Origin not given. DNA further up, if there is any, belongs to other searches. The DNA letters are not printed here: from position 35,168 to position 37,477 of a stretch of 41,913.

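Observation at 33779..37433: YcaO + discrete PqqD-type RRE + peptidase/GNAT fusion: a compact peptide- or protein-modifying module with no precursor in cis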

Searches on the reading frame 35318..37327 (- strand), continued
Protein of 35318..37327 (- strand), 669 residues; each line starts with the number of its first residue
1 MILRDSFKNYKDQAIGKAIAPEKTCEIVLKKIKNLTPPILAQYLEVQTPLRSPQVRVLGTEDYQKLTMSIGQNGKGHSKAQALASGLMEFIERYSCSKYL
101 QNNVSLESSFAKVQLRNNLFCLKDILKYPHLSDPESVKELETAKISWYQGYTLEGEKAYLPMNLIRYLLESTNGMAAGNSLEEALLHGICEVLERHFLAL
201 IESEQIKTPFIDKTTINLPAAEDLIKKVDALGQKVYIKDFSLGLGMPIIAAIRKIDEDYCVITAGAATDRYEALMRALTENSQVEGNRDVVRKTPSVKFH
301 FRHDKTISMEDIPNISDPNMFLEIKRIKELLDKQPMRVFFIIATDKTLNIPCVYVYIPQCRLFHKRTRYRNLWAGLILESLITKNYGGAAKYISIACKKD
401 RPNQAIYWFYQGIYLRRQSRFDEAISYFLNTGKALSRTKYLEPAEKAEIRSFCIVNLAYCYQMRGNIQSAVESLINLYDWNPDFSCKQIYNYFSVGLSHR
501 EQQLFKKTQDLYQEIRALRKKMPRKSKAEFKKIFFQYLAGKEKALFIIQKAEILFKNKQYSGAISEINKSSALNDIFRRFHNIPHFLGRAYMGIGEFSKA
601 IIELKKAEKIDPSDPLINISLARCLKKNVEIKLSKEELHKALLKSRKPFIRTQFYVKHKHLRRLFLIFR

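Call 19: find_homologous_proteins(query=window:35318-37327:-)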
Query window:35318-37327:- (669 aa): 236 proteins with E <= 0.001 among 8000 candidates; the best 120 are listed.
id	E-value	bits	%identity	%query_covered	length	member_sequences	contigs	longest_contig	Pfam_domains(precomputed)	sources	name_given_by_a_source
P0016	0.0e+0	1508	100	100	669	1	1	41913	PF24575.2,PF02624.22,PF00515.35,PF13424.13,PF13432.13,PF13428.13,PF13181.13,PF07719.24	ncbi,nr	ncbi:MAG: YcaO-like family protein [Candidatus Omnitrophica bacterium]|nr:YcaO-like family protein [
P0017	5.0e-234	797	56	97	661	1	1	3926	PF02624.22,PF00515.35,PF13432.13,PF13181.13,PF07719.24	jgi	jgi:YcaO-like protein with predicted kinase domain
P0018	5.0e-216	737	62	80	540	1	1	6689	PF02624.22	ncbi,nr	ncbi:hypothetical protein EPN54_02015 [bacterium]|nr:MAG: hypothetical protein EPN54_02015 [bacteriu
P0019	1.4e-163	564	46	97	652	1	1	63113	PF14559.13,PF02624.22,PF13414.13,PF00515.35,PF12895.14,PF13424.13,PF21033.5,PF13428.13,PF13181.13,PF07719.24,PF13174.13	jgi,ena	-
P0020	1.5e-156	541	44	95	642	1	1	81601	PF14559.13,PF24575.2,PF02624.22,PF00515.35,PF13424.13,PF13176.13,PF21033.5,PF13428.13,PF13181.13,PF07719.24,PF13174.13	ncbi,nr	ncbi:MAG: YcaO-like family protein [Candidatus Kaelpia imicola]|nr:YcaO-like family protein [Candida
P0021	6.3e-147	509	42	96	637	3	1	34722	PF14559.13,PF13431.13,PF02624.22,PF00515.35,PF13424.13,PF21033.5,PF13428.13,PF13181.13,PF07719.24,PF13174.13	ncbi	-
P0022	1.1e-144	502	46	84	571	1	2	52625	PF02624.22,PF00515.35,PF13181.13,PF07719.24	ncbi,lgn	-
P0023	2.3e-142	494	43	92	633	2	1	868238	PF14559.13,PF13431.13,PF02624.22,PF00515.35,PF13424.13,PF13428.13,PF13181.13,PF07719.24,PF13174.13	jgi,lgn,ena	-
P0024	5.5e-135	470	40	96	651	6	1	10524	PF24575.2,PF02624.22,PF00515.35,PF13424.13,PF13176.13,PF13181.13,PF07719.24,PF13174.13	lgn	-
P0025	7.2e-135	469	39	98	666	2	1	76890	PF13414.13,PF13428.13,PF14559.13,PF02624.22,PF00515.35,PF12895.14,PF13424.13,PF21033.5,PF13432.13,PF13181.13,PF07719.24,PF13174.13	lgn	-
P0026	4.2e-128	447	40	96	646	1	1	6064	PF14559.13,PF02624.22,PF00515.35,PF13424.13,PF13176.13,PF21033.5,PF13428.13,PF13181.13,PF07719.24,PF13174.13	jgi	-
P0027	1.8e-127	445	43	78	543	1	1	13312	PF24575.2,PF02624.22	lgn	-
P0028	2.6e-122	428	53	55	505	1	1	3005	PF13431.13,PF13414.13,PF13176.13,PF13428.13,PF14559.13,PF02624.22,PF25068.3,PF00515.35,PF12895.14,PF13424.13,PF21033.5,PF13432.13,PF13181.13,PF07719.24,PF13174.13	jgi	jgi:ribosomal protein S12 methylthiotransferase accessory factor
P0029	4.7e-121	424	41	81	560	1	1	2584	PF02624.22,PF00515.35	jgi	jgi:ribosomal protein S12 methylthiotransferase accessory factor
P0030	6.6e-121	423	43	77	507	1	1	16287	PF02624.22,PF00515.35,PF13424.13,PF13176.13,PF13428.13,PF13181.13,PF07719.24,PF13174.13,PF13374.13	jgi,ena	-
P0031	9.5e-119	416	38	96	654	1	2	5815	PF14559.13,PF02624.22,PF12895.14,PF13424.13,PF13428.13,PF13181.13,PF07719.24,PF13174.13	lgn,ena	-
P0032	8.4e-118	413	42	77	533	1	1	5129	PF02624.22,PF13424.13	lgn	-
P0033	6.1e-117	410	35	97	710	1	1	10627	PF14559.13,PF23914.2,PF02624.22,PF00515.35,PF12895.14,PF13424.13,PF13432.13,PF13428.13,PF13181.13,PF07719.24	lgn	-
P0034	2.3e-116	408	35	93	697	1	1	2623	PF13431.13,PF13428.13,PF14559.13,PF02624.22,PF00515.35,PF12895.14,PF13424.13,PF21033.5,PF13432.13,PF13181.13,PF07719.24,PF13174.13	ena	-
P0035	3.9e-116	407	42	78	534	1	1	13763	PF02624.22,PF00515.35,PF13181.13,PF07719.24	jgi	jgi:ribosomal protein S12 methylthiotransferase accessory factor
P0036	5.9e-115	403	37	93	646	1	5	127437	PF02624.22,PF00515.35,PF13428.13,PF13181.13,PF07719.24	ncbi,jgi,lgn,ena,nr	ncbi:MAG TPA: YcaO-like family protein [Candidatus Omnitrophota bacterium]|nr:YcaO-like family prote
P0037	1.3e-113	399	37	97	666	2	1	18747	PF02624.22,PF00515.35,PF12895.14,PF13424.13,PF21033.5,PF07719.24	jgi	-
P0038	2.3e-112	395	42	81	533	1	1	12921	PF02624.22,PF00515.35,PF13176.13,PF07719.24,PF13174.13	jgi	jgi:ribosomal protein S12 methylthiotransferase accessory factor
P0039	1.9e-111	392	43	61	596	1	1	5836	PF14559.13,PF02624.22,PF12895.14,PF13181.13,PF07719.24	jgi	-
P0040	1.6e-110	389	36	93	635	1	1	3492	PF02624.22,PF00515.35,PF13181.13,PF07719.24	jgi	jgi:YcaO-like protein with predicted kinase domain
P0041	3.3e-108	381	40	78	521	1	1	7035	PF02624.22,PF00515.35,PF13181.13,PF07719.24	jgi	jgi:ribosomal protein S12 methylthiotransferase accessory factor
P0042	3.8e-107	378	48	58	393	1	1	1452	PF02624.22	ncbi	-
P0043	1.0e-105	373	34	94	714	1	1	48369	PF14559.13,PF02624.22,PF00515.35,PF12895.14,PF13428.13,PF07719.24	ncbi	-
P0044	6.5e-103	364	35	94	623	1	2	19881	PF02624.22,PF00515.35,PF13424.13,PF07719.24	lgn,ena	-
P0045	3.1e-102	361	35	86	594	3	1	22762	PF02624.22,PF07719.24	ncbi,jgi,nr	ncbi:MAG: YcaO-like family protein [Deltaproteobacteria bacterium]|nr:YcaO-like family protein [Delt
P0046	9.3e-95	337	36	77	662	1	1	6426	PF02624.22,PF00515.35,PF13624.12,PF13424.13,PF13176.13,PF07719.24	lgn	-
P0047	1.0e-93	333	32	96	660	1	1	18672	PF14559.13,PF02624.22,PF13428.13,PF07719.24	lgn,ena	-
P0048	1.3e-93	333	39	76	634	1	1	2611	PF24575.2,PF02624.22,PF00515.35,PF13424.13,PF07719.24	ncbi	-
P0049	2.4e-93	332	38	77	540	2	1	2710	PF02624.22,PF00515.35,PF13181.13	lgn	-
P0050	1.5e-91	326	35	86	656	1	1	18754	PF02624.22,PF00515.35,PF07719.24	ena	-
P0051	7.7e-90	320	39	72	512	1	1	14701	PF02624.22,PF00515.35,PF07719.24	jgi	jgi:ribosomal protein S12 methylthiotransferase accessory factor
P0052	1.9e-88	316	36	75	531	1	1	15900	PF02624.22,PF00515.35,PF13432.13,PF13181.13,PF07719.24,PF13174.13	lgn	-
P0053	7.0e-87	311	32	93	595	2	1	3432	PF02624.22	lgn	-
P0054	1.9e-86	309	32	99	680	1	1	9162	PF02624.22,PF00515.35,PF21033.5,PF07719.24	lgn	-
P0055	3.9e-86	308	32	94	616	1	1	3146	PF02624.22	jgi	jgi:ribosomal protein S12 methylthiotransferase accessory factor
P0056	5.1e-86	308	34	77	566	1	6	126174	PF02624.22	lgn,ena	-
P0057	5.3e-86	308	34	94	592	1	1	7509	PF02624.22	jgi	jgi:ribosomal protein S12 methylthiotransferase accessory factor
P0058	7.6e-86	307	36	78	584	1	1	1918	PF02624.22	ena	-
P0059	9.8e-85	304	37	71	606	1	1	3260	PF02624.22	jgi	jgi:tetratricopeptide (TPR) repeat protein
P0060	1.3e-84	303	35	75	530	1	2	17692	PF02624.22,PF00515.35,PF07719.24,PF13174.13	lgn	-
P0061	4.8e-84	301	46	54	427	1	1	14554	PF02624.22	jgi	jgi:ribosomal protein S12 methylthiotransferase accessory factor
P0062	1.5e-83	300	42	58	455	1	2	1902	PF02624.22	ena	-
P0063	2.4e-81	292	34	78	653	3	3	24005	PF02624.22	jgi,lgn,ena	-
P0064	2.0e-79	286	35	75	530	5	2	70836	PF02624.22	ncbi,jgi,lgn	ncbi:MAG: YcaO-like family protein [Candidatus Omnitrophota bacterium]|jgi:ribosomal protein S12 met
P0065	2.2e-79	286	36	74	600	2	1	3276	PF02624.22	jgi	-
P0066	4.5e-77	278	31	91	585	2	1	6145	PF02624.22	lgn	-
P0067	2.6e-57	213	33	63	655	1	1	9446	PF14559.13,PF02624.22,PF25064.2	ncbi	-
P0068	4.6e-57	212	34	69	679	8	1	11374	PF02624.22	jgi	jgi:ribosomal protein S12 methylthiotransferase accessory factor YcaO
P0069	2.1e-54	203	33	63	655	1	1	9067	PF14559.13,PF02624.22,PF25064.2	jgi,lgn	jgi:YcaO-like protein with predicted kinase domain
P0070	1.7e-45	174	30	73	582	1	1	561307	PF13431.13,PF13414.13,PF13176.13,PF13428.13,PF14559.13,PF02624.22,PF13371.13,PF00515.35,PF12895.14,PF13424.13,PF21033.5,PF13432.13,PF13181.13,PF07719.24,PF13174.13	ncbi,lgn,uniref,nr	ncbi:YcaO-like family protein [Desulfosoma caldarium]|uniref:Ribosomal protein S12 methylthiotransfe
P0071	2.1e-45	174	30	73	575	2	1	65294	PF13431.13,PF23914.2,PF13414.13,PF13176.13,PF13428.13,PF14559.13,PF02624.22,PF13371.13,PF00515.35,PF12895.14,PF13424.13,PF21033.5,PF13432.13,PF13181.13,PF07719.24,PF13174.13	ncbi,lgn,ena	-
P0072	6.5e-44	169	28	91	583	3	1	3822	PF13431.13,PF23914.2,PF13414.13,PF13176.13,PF13428.13,PF13374.13,PF14559.13,PF02624.22,PF13371.13,PF00515.35,PF12895.14,PF13424.13,PF21033.5,PF13432.13,PF13181.13,PF07719.24,PF13174.13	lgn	-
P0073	1.7e-43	167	30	74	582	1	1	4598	PF13431.13,PF23914.2,PF13414.13,PF13176.13,PF13428.13,PF14559.13,PF24575.2,PF02624.22,PF13371.13,PF00515.35,PF12895.14,PF13424.13,PF21033.5,PF13432.13,PF13181.13,PF07719.24,PF13174.13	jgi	jgi:ribosomal protein S12 methylthiotransferase accessory factor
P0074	5.3e-43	166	33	55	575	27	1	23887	PF13431.13,PF23914.2,PF13414.13,PF13176.13,PF13428.13,PF13374.13,PF14559.13,PF02624.22,PF13371.13,PF00515.35,PF12895.14,PF13424.13,PF21033.5,PF13432.13,PF13181.13,PF07719.24,PF13174.13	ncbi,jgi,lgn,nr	ncbi:MAG: YcaO-like family protein [Deltaproteobacteria bacterium]|jgi:ribosomal protein S12 methylt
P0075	1.0e-40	158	32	55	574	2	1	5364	PF13431.13,PF13414.13,PF13428.13,PF14559.13,PF02624.22,PF13371.13,PF00515.35,PF13424.13,PF21033.5,PF13432.13,PF13181.13,PF07719.24,PF13174.13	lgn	-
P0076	7.2e-40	155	30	73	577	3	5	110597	PF13431.13,PF23914.2,PF13414.13,PF13176.13,PF13428.13,PF13374.13,PF14559.13,PF02624.22,PF00515.35,PF12895.14,PF13424.13,PF21033.5,PF13432.13,PF13181.13,PF07719.24,PF13174.13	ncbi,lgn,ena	-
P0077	1.9e-38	151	30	64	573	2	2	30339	PF02624.22,PF00515.35,PF13424.13,PF21033.5,PF13432.13,PF13181.13,PF07719.24,PF13374.13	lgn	-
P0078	5.2e-38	149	26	94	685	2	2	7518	PF25063.1,PF13431.13,PF23914.2,PF13414.13,PF25058.2,PF23300.4,PF13176.13,PF13428.13,PF13374.13,PF14559.13,PF02624.22,PF13371.13,PF00515.35,PF12895.14,PF13424.13,PF21033.5,PF13432.13,PF13181.13,PF07719.24,PF13174.13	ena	-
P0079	3.8e-36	143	26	73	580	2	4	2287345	PF13431.13,PF23914.2,PF13414.13,PF13176.13,PF13428.13,PF14559.13,PF02624.22,PF13371.13,PF00515.35,PF12895.14,PF13424.13,PF21033.5,PF13432.13,PF13181.13,PF07719.24,PF13174.13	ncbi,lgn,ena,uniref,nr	ncbi:tetratricopeptide repeat protein [Thermosulfuriphilus ammonigenes]|uniref:Tetratricopeptide rep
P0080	9.1e-36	142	29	64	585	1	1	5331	PF13431.13,PF13414.13,PF13176.13,PF13428.13,PF13374.13,PF14559.13,PF02624.22,PF00515.35,PF12895.14,PF13424.13,PF21033.5,PF13432.13,PF13181.13,PF07719.24,PF13174.13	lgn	-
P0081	7.1e-35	139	30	64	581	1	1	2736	PF14559.13,PF02624.22,PF13414.13,PF00515.35,PF12895.14,PF13424.13,PF21033.5,PF13181.13,PF07719.24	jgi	-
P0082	2.8e-34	137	29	63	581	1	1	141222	PF13431.13,PF23914.2,PF13414.13,PF13176.13,PF13428.13,PF14559.13,PF02624.22,PF13371.13,PF00515.35,PF12895.14,PF13424.13,PF21033.5,PF13432.13,PF13181.13,PF07719.24,PF13174.13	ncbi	ncbi:YcaO-like family protein [Thermosulfuriphilus sp.]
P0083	4.5e-34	136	28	64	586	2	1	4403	PF13431.13,PF13414.13,PF13176.13,PF13428.13,PF14559.13,PF02624.22,PF00515.35,PF13424.13,PF21033.5,PF13432.13,PF13181.13,PF07719.24,PF13174.13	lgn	-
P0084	5.0e-34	136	32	47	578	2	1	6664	PF02624.22,PF21545.4,PF00515.35,PF13424.13,PF13181.13,PF07719.24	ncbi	-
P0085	2.2e-33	134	28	72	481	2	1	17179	PF02624.22,PF00515.35,PF13424.13,PF13176.13,PF13181.13,PF07719.24,PF13174.13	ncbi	-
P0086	2.4e-33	134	30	54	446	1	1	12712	PF02624.22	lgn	-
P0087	2.6e-33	134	29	57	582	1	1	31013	PF13414.13,PF13176.13,PF13428.13,PF13374.13,PF14559.13,PF02624.22,PF00515.35,PF12895.14,PF13424.13,PF21033.5,PF13432.13,PF13181.13,PF07719.24,PF13174.13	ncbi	-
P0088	9.1e-33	132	34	44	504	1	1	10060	PF13431.13,PF23914.2,PF13414.13,PF13176.13,PF13428.13,PF14559.13,PF02624.22,PF13371.13,PF00515.35,PF12895.14,PF13424.13,PF21033.5,PF13432.13,PF13181.13,PF07719.24,PF13174.13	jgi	-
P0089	1.1e-32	132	29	64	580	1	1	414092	PF13431.13,PF13414.13,PF13176.13,PF13428.13,PF13374.13,PF14559.13,PF02624.22,PF13371.13,PF00515.35,PF12895.14,PF13424.13,PF21033.5,PF13432.13,PF13181.13,PF07719.24,PF13174.13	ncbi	ncbi:MAG: YcaO-like family protein [Pseudomonadota bacterium]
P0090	1.7e-32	131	27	71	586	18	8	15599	PF13431.13,PF23914.2,PF13414.13,PF13176.13,PF13428.13,PF14559.13,PF02624.22,PF13371.13,PF00515.35,PF12895.14,PF13424.13,PF21033.5,PF13432.13,PF13181.13,PF07719.24,PF13174.13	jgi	jgi:ribosomal protein S12 methylthiotransferase accessory factor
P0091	2.1e-32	131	30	60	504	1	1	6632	PF02624.22,PF07719.24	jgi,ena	-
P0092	2.5e-32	130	28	77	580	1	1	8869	PF13431.13,PF23914.2,PF13414.13,PF13176.13,PF12569.15,PF13428.13,PF13374.13,PF14559.13,PF02624.22,PF13371.13,PF00515.35,PF12895.14,PF13424.13,PF21033.5,PF13432.13,PF13181.13,PF07719.24,PF13174.13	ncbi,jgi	-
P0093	5.4e-32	129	29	61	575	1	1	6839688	PF13431.13,PF23914.2,PF13414.13,PF13176.13,PF13428.13,PF13374.13,PF14559.13,PF02624.22,PF00515.35,PF12895.14,PF13424.13,PF21033.5,PF13432.13,PF13429.13,PF13181.13,PF07719.24,PF13174.13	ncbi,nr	ncbi:MAG: YcaO-like family protein [Desulfobacterales bacterium]|nr:MAG: YcaO-like family protein [D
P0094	7.4e-32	129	28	64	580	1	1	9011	PF13431.13,PF13414.13,PF13176.13,PF13428.13,PF13374.13,PF14559.13,PF02624.22,PF13371.13,PF00515.35,PF12895.14,PF13424.13,PF21033.5,PF13432.13,PF13181.13,PF07719.24,PF13174.13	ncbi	-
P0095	6.1e-30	123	28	57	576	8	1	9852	PF13431.13,PF23914.2,PF13414.13,PF13176.13,PF13428.13,PF14559.13,PF02624.22,PF13371.13,PF00515.35,PF12895.14,PF13424.13,PF21033.5,PF13432.13,PF13181.13,PF07719.24,PF13174.13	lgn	-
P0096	9.5e-30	122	29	53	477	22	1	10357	PF02624.22,PF00515.35,PF13424.13,PF21033.5,PF13181.13,PF07719.24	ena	-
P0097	4.2e-29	120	29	56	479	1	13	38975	PF02624.22,PF00515.35,PF13181.13,PF07719.24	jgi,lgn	jgi:ribosomal protein S12 methylthiotransferase accessory factor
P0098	4.6e-29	120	29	53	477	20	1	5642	PF02624.22,PF00515.35,PF21033.5,PF13181.13,PF07719.24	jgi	-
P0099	6.2e-29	119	26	72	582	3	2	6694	PF13431.13,PF23914.2,PF25062.2,PF13414.13,PF21545.4,PF13176.13,PF13428.13,PF13374.13,PF14559.13,PF02624.22,PF13371.13,PF00515.35,PF12895.14,PF13424.13,PF21033.5,PF13432.13,PF13181.13,PF07719.24,PF13174.13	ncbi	-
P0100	1.5e-28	118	28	62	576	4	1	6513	PF14559.13,PF02624.22,PF13371.13,PF21545.4,PF00515.35,PF13424.13,PF13432.13,PF13181.13,PF07719.24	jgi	-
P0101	2.1e-28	118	28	64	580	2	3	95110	PF13431.13,PF13414.13,PF13176.13,PF13428.13,PF13374.13,PF14559.13,PF02624.22,PF13371.13,PF00515.35,PF12895.14,PF13424.13,PF21033.5,PF13432.13,PF13181.13,PF07719.24,PF13174.13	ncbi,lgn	ncbi:MAG: YcaO-like family protein [Thermodesulfobacteriota bacterium]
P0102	3.2e-28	117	32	42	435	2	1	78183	PF02624.22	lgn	-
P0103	3.5e-28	117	26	75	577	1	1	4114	PF23914.2,PF13414.13,PF13176.13,PF13428.13,PF13374.13,PF14559.13,PF02624.22,PF13371.13,PF00515.35,PF13424.13,PF21033.5,PF13432.13,PF13181.13,PF07719.24,PF13174.13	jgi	jgi:ribosomal protein S12 methylthiotransferase accessory factor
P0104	8.1e-28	116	29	52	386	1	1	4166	PF02624.22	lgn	-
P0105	1.7e-25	108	27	49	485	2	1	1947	PF13431.13,PF23914.2,PF13414.13,PF13176.13,PF13428.13,PF13374.13,PF14559.13,PF02624.22,PF13371.13,PF00515.35,PF12895.14,PF13424.13,PF21033.5,PF13432.13,PF13429.13,PF13181.13,PF07719.24,PF13174.13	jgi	jgi:ribosomal protein S12 methylthiotransferase accessory factor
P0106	8.9e-21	92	25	58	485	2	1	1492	PF23914.2,PF13414.13,PF13176.13,PF13428.13,PF14559.13,PF02624.22,PF13371.13,PF00515.35,PF12895.14,PF13424.13,PF21033.5,PF13432.13,PF13181.13,PF07719.24,PF13174.13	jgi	jgi:ribosomal protein S12 methylthiotransferase accessory factor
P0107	3.5e-16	77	27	51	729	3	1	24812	PF02624.22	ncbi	-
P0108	5.7e-16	76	30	43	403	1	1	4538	PF02624.22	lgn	-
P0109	1.1e-15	75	30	43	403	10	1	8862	PF02624.22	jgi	jgi:ribosomal protein S12 methylthiotransferase accessory factor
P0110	2.5e-15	74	30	43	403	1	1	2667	PF02624.22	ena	-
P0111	2.5e-15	74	29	43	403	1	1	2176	PF02624.22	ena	-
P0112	2.9e-15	74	29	43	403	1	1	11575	PF02624.22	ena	-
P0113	5.6e-15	73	28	43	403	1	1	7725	PF02624.22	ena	-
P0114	6.8e-15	73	27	43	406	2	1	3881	PF02624.22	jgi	jgi:thioglycine synthase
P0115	8.4e-15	73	31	33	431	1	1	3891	PF02624.22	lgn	-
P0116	3.9e-14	70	29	43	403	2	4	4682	PF02624.22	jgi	jgi:putative methanogenesis marker protein 1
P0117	4.1e-14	70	29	43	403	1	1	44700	PF02624.22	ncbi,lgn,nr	ncbi:MAG: YcaO-related McrA-glycine thioamidation protein [Methanoregula sp.]|nr:YcaO-related McrA-g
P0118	4.2e-14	70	27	43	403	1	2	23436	PF02624.22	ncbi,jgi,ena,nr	ncbi:MAG TPA: YcaO-related McrA-glycine thioamidation protein [Methanoregula sp.]|nr:YcaO-related Mc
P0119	1.7e-13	68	28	43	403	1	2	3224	PF02624.22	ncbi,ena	ncbi:MAG: YcaO-related McrA-glycine thioamidation protein [Methanomicrobiales archaeon]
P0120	1.8e-13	68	28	43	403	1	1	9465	PF02624.22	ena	-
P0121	3.8e-13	67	28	43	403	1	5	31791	PF02624.22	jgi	jgi:thioglycine synthase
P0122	6.4e-13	66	28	43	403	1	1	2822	PF02624.22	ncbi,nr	ncbi:MAG: YcaO-related McrA-glycine thioamidation protein [Methanoregula sp.]|nr:YcaO-related McrA-g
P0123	4.3e-12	64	27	43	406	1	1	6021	PF02624.22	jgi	jgi:putative methanogenesis marker protein 1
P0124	4.8e-12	63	27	44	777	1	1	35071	PF21084.3,PF02624.22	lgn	-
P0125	8.0e-12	63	28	49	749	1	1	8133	PF21084.3,PF02624.22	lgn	-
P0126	2.5e-11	61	25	44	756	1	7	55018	PF21084.3,PF02624.22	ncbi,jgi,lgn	ncbi:MAG: ribosomal protein S12 methylthiotransferase accessory factor [Salibacteraceae bacterium]|j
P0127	3.4e-11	61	26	45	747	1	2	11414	PF21084.3,PF02624.22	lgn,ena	-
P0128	6.4e-11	60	30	43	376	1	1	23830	PF02624.22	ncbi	-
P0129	9.2e-11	59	30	32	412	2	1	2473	PF02624.22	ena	-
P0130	1.0e-10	59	28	46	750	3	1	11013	PF21084.3,PF02624.22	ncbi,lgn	-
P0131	2.6e-10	58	29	34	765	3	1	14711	PF21084.3,PF02624.22,PF00899.28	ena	-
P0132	2.8e-10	58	29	36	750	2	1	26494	PF21084.3,PF02624.22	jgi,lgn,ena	-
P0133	3.3e-10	57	26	52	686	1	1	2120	PF02624.22,PF00899.28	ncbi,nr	ncbi:MAG: TOMM precursor leader peptide-binding protein, partial [bacterium]|nr:TOMM precursor leade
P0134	4.3e-10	57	24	46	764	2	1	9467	PF21084.3,PF02624.22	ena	-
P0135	4.6e-10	57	26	44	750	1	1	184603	PF02624.22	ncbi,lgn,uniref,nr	ncbi:TOMM precursor leader peptide-binding protein [Methylosinus sp. Sm6]|uniref:TOMM precursor lead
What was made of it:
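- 35318..37327 (-): YcaO-TPR fusion gene (669 aa). 236 homologs, with this architecture common in Omnitrophota and Desulfobacterota (call 19).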

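Call 21: find_encoding_contigs(protein=P0018, flank=6000, max_places=1)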
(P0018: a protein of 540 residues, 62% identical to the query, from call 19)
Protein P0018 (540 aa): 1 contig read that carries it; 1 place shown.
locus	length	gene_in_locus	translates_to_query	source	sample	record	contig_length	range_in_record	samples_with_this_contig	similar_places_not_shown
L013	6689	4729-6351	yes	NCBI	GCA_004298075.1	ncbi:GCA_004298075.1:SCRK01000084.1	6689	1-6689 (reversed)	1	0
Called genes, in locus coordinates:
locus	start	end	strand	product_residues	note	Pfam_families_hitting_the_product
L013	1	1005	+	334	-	PF00821:PEPCK_GTP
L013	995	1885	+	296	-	PF01259:SAICAR_synt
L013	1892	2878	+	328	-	PF03706:LPG_synthase_TM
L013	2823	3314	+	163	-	PF05991:NYN_YacP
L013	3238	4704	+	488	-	PF00884:Sulfatase, PF01663:Phosphodiest (weak), PF16347:SGSH_C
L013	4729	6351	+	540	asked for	PF02624:YcaO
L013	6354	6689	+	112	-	PF00919:UPF0004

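Call 22: find_encoding_contigs(protein=P0017, flank=6000, max_places=1)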
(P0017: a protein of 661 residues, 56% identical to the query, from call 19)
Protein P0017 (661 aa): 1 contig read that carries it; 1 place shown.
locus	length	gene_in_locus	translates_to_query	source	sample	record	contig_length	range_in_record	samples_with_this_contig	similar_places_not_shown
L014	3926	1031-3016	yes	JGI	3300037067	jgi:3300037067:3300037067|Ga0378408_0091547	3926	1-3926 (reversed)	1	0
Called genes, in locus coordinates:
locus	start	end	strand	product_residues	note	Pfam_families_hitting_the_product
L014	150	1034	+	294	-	-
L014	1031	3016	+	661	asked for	PF02624:YcaO, PF00515:TPR_1 (faint), PF07719:TPR_2 (faint), PF13432:TPR_16 (faint), PF13181:TPR_8 (faint)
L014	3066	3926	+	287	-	?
